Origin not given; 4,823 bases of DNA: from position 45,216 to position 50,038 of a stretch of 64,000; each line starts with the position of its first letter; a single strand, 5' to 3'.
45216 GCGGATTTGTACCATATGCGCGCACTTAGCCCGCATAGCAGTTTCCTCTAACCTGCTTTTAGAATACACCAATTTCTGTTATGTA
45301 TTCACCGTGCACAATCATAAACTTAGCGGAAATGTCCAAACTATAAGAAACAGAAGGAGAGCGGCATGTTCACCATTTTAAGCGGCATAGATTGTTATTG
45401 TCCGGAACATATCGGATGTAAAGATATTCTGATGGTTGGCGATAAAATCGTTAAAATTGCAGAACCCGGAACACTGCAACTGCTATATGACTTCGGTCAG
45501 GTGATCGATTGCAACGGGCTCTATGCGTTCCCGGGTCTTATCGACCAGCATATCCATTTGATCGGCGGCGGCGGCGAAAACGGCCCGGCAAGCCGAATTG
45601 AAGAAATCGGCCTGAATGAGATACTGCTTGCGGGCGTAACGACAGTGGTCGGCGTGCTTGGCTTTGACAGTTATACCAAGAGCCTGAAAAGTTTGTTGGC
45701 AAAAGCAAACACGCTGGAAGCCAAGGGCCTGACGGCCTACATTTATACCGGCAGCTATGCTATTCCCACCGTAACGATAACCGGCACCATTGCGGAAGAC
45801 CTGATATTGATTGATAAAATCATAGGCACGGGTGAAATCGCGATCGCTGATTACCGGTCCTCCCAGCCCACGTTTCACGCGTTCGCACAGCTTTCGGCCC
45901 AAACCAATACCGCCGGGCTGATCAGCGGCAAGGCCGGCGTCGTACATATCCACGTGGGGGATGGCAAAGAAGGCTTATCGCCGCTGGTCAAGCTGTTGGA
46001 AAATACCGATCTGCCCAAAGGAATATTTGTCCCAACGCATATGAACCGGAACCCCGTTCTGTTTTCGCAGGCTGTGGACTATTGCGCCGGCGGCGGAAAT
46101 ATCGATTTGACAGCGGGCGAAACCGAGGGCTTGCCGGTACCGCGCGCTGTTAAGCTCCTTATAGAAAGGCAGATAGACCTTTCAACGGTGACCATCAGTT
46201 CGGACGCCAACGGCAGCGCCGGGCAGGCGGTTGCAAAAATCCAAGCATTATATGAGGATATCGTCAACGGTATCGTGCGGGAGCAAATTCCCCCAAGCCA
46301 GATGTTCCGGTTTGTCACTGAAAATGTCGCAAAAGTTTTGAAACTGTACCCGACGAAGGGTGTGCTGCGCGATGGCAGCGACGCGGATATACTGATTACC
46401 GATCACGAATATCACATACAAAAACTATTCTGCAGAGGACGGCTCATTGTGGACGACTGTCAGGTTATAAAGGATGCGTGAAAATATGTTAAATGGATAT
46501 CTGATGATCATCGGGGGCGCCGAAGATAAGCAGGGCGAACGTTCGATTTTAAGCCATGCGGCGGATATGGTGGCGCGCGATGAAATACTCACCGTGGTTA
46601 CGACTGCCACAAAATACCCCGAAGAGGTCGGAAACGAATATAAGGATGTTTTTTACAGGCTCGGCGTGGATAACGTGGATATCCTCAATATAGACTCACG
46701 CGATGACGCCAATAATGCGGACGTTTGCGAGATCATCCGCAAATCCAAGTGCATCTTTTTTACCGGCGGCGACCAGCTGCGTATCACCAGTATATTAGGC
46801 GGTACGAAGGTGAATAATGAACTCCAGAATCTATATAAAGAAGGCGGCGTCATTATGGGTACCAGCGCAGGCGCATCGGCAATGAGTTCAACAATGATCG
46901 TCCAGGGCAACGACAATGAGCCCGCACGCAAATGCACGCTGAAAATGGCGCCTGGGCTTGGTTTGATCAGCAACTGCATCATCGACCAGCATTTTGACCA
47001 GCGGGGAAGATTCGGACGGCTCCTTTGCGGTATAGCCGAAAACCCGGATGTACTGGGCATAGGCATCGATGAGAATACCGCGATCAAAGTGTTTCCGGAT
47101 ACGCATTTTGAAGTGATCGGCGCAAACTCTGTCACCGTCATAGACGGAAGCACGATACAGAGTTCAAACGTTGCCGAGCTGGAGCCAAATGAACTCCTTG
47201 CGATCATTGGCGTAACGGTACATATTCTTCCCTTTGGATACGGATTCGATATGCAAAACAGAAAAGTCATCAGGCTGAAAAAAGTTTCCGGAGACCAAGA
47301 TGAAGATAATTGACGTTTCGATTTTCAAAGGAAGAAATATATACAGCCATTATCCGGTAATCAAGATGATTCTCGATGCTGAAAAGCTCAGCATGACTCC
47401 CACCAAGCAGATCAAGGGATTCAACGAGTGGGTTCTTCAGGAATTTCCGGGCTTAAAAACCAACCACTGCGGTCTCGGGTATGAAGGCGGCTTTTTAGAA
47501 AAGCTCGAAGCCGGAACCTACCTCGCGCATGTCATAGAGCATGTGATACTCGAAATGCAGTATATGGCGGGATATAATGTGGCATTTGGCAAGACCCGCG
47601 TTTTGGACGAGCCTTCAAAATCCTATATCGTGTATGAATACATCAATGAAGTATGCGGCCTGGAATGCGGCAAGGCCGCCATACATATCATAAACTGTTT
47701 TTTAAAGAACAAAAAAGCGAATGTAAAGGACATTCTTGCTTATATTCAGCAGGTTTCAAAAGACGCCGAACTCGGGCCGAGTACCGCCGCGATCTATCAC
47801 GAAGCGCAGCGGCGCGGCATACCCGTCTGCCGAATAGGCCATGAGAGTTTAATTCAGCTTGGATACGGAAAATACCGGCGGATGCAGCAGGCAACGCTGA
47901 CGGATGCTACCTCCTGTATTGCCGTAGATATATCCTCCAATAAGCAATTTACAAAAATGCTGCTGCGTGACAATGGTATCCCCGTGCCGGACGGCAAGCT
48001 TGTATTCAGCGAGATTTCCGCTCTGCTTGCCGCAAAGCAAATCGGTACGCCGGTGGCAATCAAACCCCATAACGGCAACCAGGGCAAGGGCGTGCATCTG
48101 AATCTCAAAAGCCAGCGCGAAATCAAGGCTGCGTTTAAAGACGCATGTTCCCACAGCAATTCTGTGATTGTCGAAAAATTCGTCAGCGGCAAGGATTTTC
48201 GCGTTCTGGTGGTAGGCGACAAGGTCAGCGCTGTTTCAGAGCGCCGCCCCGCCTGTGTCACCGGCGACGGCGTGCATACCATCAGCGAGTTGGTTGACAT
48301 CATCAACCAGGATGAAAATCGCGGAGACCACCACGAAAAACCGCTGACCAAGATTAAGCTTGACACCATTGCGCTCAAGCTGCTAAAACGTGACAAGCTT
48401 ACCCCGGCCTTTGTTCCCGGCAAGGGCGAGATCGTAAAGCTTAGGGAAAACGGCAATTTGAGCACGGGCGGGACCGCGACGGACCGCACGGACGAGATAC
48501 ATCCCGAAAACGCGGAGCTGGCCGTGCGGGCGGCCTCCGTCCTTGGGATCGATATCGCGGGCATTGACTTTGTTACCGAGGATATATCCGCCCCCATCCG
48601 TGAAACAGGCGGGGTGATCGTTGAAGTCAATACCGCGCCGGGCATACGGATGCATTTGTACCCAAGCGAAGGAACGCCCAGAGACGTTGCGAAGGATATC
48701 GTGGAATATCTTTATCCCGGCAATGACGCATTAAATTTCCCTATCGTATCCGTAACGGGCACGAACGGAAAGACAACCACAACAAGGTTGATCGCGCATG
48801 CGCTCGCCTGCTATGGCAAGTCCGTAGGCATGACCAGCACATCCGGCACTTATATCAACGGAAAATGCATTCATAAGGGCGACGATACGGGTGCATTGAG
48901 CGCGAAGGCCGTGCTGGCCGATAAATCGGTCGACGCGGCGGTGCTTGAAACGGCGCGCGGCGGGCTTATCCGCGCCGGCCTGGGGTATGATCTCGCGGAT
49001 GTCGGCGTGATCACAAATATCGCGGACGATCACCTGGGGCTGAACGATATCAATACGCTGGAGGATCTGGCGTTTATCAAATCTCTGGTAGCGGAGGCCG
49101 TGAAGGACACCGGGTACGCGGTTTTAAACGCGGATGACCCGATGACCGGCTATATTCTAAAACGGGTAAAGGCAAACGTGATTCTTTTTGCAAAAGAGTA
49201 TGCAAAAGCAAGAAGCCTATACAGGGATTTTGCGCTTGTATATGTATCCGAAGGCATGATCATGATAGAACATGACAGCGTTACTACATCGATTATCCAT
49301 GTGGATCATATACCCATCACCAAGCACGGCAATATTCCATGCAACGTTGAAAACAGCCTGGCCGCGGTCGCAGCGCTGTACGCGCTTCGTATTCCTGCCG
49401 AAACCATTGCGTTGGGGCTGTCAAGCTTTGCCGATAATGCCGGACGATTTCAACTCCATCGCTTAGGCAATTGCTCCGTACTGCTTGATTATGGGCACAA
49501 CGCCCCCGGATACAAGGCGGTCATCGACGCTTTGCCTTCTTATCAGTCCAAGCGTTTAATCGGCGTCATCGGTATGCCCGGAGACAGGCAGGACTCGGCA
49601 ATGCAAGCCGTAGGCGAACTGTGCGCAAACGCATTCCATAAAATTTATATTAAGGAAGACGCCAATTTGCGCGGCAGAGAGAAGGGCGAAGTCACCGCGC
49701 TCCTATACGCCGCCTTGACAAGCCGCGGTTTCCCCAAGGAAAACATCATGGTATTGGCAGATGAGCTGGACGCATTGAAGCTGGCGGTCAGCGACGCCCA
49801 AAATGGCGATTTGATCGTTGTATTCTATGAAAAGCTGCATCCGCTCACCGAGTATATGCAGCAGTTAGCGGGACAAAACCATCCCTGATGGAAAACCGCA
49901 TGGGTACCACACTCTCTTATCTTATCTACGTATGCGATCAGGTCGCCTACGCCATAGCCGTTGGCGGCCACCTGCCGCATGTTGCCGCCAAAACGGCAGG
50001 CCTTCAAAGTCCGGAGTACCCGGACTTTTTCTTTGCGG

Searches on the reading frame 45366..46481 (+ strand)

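Call 33: search_protein_families(library=pfam, proteins=[window:45366-46481:+], max_evalue=0.001)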
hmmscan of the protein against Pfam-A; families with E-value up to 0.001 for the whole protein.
window:45366-46481:+ (371 aa): 2 families
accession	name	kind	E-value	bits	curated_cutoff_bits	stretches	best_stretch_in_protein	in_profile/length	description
PF07969.17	Amidohydro_3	-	7.7e-12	45.9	29.7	1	45-69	1-25/472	Amidohydrolase family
PF01979.26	Amidohydro_1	-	2.8e-11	43.7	25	1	275-359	245-343/345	Amidohydrolase family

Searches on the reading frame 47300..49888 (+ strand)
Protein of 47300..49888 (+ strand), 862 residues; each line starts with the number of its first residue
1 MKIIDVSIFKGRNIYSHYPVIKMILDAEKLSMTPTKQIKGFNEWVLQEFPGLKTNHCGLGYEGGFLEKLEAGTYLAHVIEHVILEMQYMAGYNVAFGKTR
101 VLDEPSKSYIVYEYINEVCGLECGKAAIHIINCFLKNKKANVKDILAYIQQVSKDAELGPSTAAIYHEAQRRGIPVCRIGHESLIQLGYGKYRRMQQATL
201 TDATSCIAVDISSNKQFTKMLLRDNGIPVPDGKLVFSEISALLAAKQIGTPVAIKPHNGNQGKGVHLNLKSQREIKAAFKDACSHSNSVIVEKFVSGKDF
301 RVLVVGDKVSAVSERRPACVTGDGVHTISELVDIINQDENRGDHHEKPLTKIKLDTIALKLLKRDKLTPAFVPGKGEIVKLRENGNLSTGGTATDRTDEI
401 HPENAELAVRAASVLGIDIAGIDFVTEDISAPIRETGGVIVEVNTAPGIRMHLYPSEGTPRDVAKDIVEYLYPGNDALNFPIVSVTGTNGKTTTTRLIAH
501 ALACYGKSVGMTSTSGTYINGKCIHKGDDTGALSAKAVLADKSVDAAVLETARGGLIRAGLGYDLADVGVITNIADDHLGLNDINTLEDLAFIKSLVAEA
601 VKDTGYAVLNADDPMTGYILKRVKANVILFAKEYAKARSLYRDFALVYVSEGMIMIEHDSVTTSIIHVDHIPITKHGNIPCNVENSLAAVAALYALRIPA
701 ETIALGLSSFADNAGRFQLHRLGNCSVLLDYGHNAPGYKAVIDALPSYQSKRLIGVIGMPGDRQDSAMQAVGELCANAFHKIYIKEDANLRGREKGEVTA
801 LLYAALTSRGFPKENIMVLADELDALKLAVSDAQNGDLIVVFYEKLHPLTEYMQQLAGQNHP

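Call 3: search_protein_families(library=pfam, proteins=[window:47300-49888:+], max_evalue=0.01)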
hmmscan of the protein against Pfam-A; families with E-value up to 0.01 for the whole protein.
window:47300-49888:+ (862 aa): 11 families
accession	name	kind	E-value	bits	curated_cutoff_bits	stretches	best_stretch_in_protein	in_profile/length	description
PF18921.5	Cyanophycin_syn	-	8.5e-37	126.1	27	1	22-135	1-114/115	Cyanophycin synthase-like N-terminal domain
PF08245.18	Mur_ligase_M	-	1e-26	94.6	24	1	485-692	1-199/200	Mur ligase middle domain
PF02875.26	Mur_ligase_C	-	2.3e-15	58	28.4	1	715-841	1-123/127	Mur ligase, glutamate ligase domain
PF08443.16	RimK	-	4.6e-14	52.9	21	2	213-316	2-106/188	RimK-like ATP-grasp domain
PF07478.18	Dala_Dala_lig_C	-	1.7e-09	37.9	24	1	245-314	32-103/204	D-ala D-ala ligase C-terminus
PF13549.11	ATP-grasp_5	-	1.1e-06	28.6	27.6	1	218-283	15-85/221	ATP-grasp domain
PF02786.22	CPSase_L_D2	-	1.1e-05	25.4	19.8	1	218-308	5-103/211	Carbamoyl-phosphate synthase L chain, ATP binding domain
PF02655.19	ATP-grasp_3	-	1.4e-05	25.7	23.2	1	213-309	2-83/160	ATP-grasp domain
PF01071.24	GARS_A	-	1.6e-05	25.2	27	1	214-309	2-103/194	Phosphoribosylglycinamide synthetase, ATP-grasp (A) domain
PF02222.28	ATP-grasp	-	0.00012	22.2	27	1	222-296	3-77/179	ATP-grasp domain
PF14397.11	ATPgrasp_ST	-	0.00016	21.5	31.4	1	213-286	20-97/278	Sugar-transfer associated ATP-grasp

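Call 4: search_protein_families(library=ncbifam, proteins=[window:47300-49888:+], max_evalue=0.01)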
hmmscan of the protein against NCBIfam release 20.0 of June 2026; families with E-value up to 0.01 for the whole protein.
window:47300-49888:+ (862 aa): 69 families (the best 25 are shown)
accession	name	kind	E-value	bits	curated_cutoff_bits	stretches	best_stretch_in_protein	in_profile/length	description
TIGR02068.2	cya_phycin_syn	equivalog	0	1147.4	850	1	2-855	1-860/862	cyanophycin synthetase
NF010623.0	PRK14016.1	subfamily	0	1100.7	877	1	1-857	1-864/871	cyanophycin synthetase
NF002688.0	PRK02471.1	equivalog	2.5e-72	244.4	425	1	156-473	429-753/756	bifunctional glutamate--cysteine ligase GshA/glutathione synthetase GshB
TIGR03103.1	trio_acet_GNAT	equivalog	1.5e-50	172.2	569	1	136-475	220-544/547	N-acetylglutaminylglutamine synthetase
TIGR01435.1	glu_cys_lig_rel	equivalog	6.6e-50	170.1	656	1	156-472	413-719/719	bifunctional glutamate--cysteine ligase/glutathione synthetase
NF001126.0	PRK00139.1-4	equivalog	7.2e-42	143.5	373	1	472-841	96-454/486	UDP-N-acetylmuramoyl-L-alanyl-D-glutamate--2,6-diaminopimelate ligase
TIGR01085.1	murE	subfamily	2.1e-37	129.1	257.3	1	475-841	80-443/472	UDP-N-acetylmuramyl-tripeptide synthetase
NF001124.0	PRK00139.1-2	equivalog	6e-34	117.6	476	1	458-841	90-464/500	UDP-N-acetylmuramoyl-L-alanyl-D-glutamate--2,6-diaminopimelate ligase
NF008896.0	PRK11929.1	equivalog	2.2e-32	111.8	1023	1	472-841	104-470/965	bifunctional UDP-N-acetylmuramoyl-L-alanyl-D-glutamate--2,6-diaminopimelate ligase MurE/UDP-N-acetylmuramoyl-tripeptide--D-alanyl-D-alanine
NF001123.0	PRK00139.1-1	equivalog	5.3e-28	97.9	586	1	478-841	105-461/493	UDP-N-acetylmuramoyl-L-alanyl-D-glutamate--2,6-diaminopimelate ligase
NF010628.0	PRK14022.1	equivalog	1.3e-27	96.7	536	1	480-841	111-452/483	UDP-N-acetylmuramoyl-L-alanyl-D-glutamate--L-lysine ligase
TIGR00768.1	rimK_fam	subfamily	7.5e-24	84.5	143.4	2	206-315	79-193/276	RimK family alpha-L-glutamate ligase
NF053645.1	pMurC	equivalog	1.4e-22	80.1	560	2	479-638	101-251/492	pseudomurein biosynthesis peptide ligase pMurC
NF053648.1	pMurE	equivalog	2.1e-21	76.2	600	1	566-781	190-384/464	pseudomurein biosynthesis peptide ligase pMurE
TIGR01143.1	murF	subfamily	3.9e-20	72.2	288.6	1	478-759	72-333/418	UDP-N-acetylmuramoyl-tripeptide--D-alanyl-D-alanine ligase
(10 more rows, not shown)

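Call 15: find_encoding_contigs(protein=window:47300-49888:+, flank=10000, max_places=10)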
Protein window:47300-49888:+ (862 aa): 4 contigs read that carry it; 2 places shown.
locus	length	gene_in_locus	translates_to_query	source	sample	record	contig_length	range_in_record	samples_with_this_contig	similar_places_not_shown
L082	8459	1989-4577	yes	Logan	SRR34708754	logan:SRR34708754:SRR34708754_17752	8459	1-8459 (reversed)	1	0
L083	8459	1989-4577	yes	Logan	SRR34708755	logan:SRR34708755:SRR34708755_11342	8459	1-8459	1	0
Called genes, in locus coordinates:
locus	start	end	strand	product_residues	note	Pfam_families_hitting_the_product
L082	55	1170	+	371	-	PF07969:Amidohydro_3 (weak), PF01979:Amidohydro_1 (weak)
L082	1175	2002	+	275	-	PF03575:Peptidase_S51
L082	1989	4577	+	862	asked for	PF18921:Cyanophycin_syn, PF01071:GARS_A (faint), PF02786:CPSase_L_D2 (weak), PF08443:RimK (weak), PF13549:ATP-grasp_5 (weak), PF07478:Dala_Dala_lig_C (weak), PF08245:Mur_ligase_M, PF02875:Mur_ligase_C, +1 more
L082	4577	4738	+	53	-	-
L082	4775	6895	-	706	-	PF00072:Response_reg, PF00512:HisKA (weak), PF02518:HATPase_c, PF00072:Response_reg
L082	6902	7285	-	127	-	PF00072:Response_reg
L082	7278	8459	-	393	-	?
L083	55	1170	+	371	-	PF07969:Amidohydro_3 (weak), PF01979:Amidohydro_1 (weak)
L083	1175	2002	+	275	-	PF03575:Peptidase_S51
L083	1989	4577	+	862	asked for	PF18921:Cyanophycin_syn, PF01071:GARS_A (faint), PF02786:CPSase_L_D2 (weak), PF08443:RimK (weak), PF13549:ATP-grasp_5 (weak), PF07478:Dala_Dala_lig_C (weak), PF08245:Mur_ligase_M, PF02875:Mur_ligase_C, +1 more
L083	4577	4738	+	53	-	-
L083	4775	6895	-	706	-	PF00072:Response_reg, PF00512:HisKA (weak), PF02518:HATPase_c, PF00072:Response_reg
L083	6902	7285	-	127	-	PF00072:Response_reg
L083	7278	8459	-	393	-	?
